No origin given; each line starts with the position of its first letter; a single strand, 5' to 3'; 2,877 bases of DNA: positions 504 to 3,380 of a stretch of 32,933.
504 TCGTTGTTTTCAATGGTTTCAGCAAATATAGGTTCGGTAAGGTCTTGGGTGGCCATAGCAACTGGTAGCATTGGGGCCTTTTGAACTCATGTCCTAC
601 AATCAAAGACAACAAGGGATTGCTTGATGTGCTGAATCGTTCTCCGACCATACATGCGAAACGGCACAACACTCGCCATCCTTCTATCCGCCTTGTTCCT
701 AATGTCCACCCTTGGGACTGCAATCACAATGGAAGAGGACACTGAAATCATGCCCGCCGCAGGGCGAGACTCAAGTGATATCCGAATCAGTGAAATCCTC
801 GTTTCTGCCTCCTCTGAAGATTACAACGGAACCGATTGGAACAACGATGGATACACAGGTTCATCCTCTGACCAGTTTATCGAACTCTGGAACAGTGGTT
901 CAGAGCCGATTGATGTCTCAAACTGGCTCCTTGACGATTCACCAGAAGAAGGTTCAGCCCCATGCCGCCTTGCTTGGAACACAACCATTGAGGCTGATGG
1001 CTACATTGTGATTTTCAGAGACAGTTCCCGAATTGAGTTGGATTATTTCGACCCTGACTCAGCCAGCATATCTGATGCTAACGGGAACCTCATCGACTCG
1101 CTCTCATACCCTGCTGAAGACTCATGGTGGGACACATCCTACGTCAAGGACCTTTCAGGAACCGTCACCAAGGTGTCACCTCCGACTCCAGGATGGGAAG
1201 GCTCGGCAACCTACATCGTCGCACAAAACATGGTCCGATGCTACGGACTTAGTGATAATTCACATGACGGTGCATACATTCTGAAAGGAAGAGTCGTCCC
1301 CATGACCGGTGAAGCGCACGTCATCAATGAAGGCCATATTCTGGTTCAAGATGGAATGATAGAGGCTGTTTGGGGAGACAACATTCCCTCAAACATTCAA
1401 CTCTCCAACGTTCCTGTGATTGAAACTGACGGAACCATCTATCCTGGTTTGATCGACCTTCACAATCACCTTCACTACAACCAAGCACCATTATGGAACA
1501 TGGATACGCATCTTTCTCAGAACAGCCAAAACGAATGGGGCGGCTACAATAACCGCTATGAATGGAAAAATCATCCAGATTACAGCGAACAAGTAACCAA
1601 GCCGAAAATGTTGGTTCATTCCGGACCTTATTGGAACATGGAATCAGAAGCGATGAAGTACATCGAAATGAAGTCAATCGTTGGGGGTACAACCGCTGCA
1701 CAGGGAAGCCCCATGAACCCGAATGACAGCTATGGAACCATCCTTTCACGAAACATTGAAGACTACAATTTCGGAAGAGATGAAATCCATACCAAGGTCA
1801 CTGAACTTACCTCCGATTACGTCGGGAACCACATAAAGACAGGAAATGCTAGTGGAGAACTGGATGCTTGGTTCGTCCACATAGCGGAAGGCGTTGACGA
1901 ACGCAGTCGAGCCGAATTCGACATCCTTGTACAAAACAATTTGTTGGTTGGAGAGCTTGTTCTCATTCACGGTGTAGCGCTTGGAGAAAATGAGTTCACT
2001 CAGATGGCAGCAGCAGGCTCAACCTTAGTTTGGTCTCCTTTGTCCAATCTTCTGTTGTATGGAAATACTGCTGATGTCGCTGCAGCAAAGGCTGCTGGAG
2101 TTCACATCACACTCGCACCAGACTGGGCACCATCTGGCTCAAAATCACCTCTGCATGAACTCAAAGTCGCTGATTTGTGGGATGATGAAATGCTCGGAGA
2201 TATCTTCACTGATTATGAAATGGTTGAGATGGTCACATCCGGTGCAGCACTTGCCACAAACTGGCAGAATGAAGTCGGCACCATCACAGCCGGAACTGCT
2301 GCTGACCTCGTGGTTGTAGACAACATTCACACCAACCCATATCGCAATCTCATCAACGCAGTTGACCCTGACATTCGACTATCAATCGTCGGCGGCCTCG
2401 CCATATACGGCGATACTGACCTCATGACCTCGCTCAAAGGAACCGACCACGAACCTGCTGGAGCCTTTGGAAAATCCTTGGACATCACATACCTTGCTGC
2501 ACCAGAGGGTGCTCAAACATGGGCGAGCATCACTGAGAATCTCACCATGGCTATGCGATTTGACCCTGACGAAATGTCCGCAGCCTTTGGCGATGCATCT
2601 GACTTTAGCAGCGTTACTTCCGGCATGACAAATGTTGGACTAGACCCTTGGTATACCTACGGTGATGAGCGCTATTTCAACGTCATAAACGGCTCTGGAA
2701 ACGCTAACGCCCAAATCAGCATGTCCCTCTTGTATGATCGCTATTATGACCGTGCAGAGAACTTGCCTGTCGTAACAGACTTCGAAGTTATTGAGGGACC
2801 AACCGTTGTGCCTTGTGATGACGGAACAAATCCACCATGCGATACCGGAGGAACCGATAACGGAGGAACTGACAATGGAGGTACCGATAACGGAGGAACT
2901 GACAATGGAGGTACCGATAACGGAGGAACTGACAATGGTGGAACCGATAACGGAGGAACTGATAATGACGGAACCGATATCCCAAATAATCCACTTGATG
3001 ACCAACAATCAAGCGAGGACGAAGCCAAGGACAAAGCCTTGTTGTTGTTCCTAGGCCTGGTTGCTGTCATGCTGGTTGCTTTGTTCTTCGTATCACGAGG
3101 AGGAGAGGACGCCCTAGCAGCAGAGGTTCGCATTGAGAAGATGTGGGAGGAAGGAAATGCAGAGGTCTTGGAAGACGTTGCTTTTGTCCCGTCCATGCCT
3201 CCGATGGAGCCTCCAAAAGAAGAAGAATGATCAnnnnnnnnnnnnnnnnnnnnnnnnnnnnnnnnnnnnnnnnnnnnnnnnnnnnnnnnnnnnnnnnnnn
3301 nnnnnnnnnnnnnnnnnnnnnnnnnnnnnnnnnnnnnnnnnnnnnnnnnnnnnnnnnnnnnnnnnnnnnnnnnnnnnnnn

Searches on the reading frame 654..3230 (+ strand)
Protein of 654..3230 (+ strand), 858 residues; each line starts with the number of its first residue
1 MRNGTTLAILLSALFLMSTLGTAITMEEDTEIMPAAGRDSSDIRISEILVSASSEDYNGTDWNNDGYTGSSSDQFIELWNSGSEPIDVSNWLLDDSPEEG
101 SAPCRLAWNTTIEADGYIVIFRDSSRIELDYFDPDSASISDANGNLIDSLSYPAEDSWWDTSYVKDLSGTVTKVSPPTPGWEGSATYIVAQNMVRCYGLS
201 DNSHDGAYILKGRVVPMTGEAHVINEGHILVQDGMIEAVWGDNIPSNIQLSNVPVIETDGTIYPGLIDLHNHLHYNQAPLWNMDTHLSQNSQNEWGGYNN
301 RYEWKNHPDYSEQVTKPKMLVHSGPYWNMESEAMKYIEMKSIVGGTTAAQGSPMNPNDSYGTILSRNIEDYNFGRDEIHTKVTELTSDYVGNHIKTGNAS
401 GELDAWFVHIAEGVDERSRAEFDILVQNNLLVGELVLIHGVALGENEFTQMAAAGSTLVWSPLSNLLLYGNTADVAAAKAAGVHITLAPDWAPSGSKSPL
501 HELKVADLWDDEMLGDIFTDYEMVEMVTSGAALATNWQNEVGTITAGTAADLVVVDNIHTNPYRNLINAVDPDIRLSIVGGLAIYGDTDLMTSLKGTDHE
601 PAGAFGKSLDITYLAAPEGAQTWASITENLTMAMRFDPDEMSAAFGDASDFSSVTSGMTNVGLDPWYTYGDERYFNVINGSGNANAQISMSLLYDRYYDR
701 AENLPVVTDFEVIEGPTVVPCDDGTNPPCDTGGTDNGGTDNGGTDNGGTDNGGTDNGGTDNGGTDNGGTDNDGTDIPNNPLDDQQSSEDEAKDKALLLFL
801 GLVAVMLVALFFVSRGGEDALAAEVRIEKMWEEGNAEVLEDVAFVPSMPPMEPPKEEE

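Call 4: search_protein_families(library=pfam, proteins=[window:654-3230:+], max_evalue=0.01)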
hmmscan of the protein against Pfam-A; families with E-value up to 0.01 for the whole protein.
window:654-3230:+ (858 aa): 3 families
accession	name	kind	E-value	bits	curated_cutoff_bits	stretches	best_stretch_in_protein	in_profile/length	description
PF01979.26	Amidohydro_1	-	2.3e-13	50.6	25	1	431-563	188-323/345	Amidohydrolase family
PF00932.25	LTD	-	4.3e-11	43.6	34.3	1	40-152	5-107/109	Lamin Tail Domain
PF07969.17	Amidohydro_3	-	4.3e-08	33.5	29.7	1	435-581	308-468/472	Amidohydrolase family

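Call 8: search_protein_families(library=ncbifam, proteins=[window:654-3230:+], max_evalue=0.01)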
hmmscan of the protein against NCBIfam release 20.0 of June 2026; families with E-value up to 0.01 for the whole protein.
window:654-3230:+ (858 aa): 29 families (the best 25 are shown)
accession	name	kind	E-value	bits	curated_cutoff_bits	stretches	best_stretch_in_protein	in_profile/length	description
TIGR02967.1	guan_deamin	equivalog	1.7e-21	76.7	375.4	1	421-567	227-372/401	guanine deaminase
NF006679.0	PRK09228.1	subfamily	3.3e-21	75.5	351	1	423-564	254-394/433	guanine deaminase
NF005557.0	PRK07228.1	equivalog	8.4e-17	61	522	1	425-591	241-419/445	5'-deoxyadenosine deaminase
NF006056.0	PRK08204.1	subfamily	1.1e-15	57.4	391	2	408-561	220-385/449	hypothetical protein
NF006549.0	PRK09045.1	equivalog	1.8e-15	56.5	540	1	411-562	231-387/444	TRZ/ATZ family hydrolase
NF006055.0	PRK08203.1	equivalog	6e-15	54.7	532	1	436-590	270-431/455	8-oxoguanine deaminase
TIGR01224.1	hutI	equivalog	1.5e-10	40.5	298.15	1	439-560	239-356/377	imidazolonepropionase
NF005540.0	PRK07203.1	equivalog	2.2e-10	39.8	444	1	406-562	221-384/444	putative aminohydrolase SsnA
NF011990.0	PRK15446.2-6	subfamily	2.8e-10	39.5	233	2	522-585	330-383/390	alpha-D-ribose 1-methylphosphonate 5-triphosphate diphosphatase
NF005211.0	PRK06687.1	equivalog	1.3e-09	37.4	703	1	435-570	248-389/419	TRZ/ATZ family protein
NF006252.0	PRK08393.1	equivalog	7.7e-09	35.1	617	1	419-592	225-406/424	N-ethylammeline chlorohydrolase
TIGR03314.1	Se_ssnA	subfamily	1.5e-08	33.9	455.5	1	408-562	222-383/441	putative selenium metabolism protein SsnA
NF009059.0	PRK12393.1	equivalog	1.7e-08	33.7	543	1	435-556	273-395/460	amidohydrolase family protein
NF006269.1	PRK08418.1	equivalog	2.8e-08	32.9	320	1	434-557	255-376/408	aminofutalosine deaminase family hydrolase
NF004701.0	PRK06038.1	equivalog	5.3e-08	32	609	1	415-566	224-378/432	N-ethylammeline chlorohydrolase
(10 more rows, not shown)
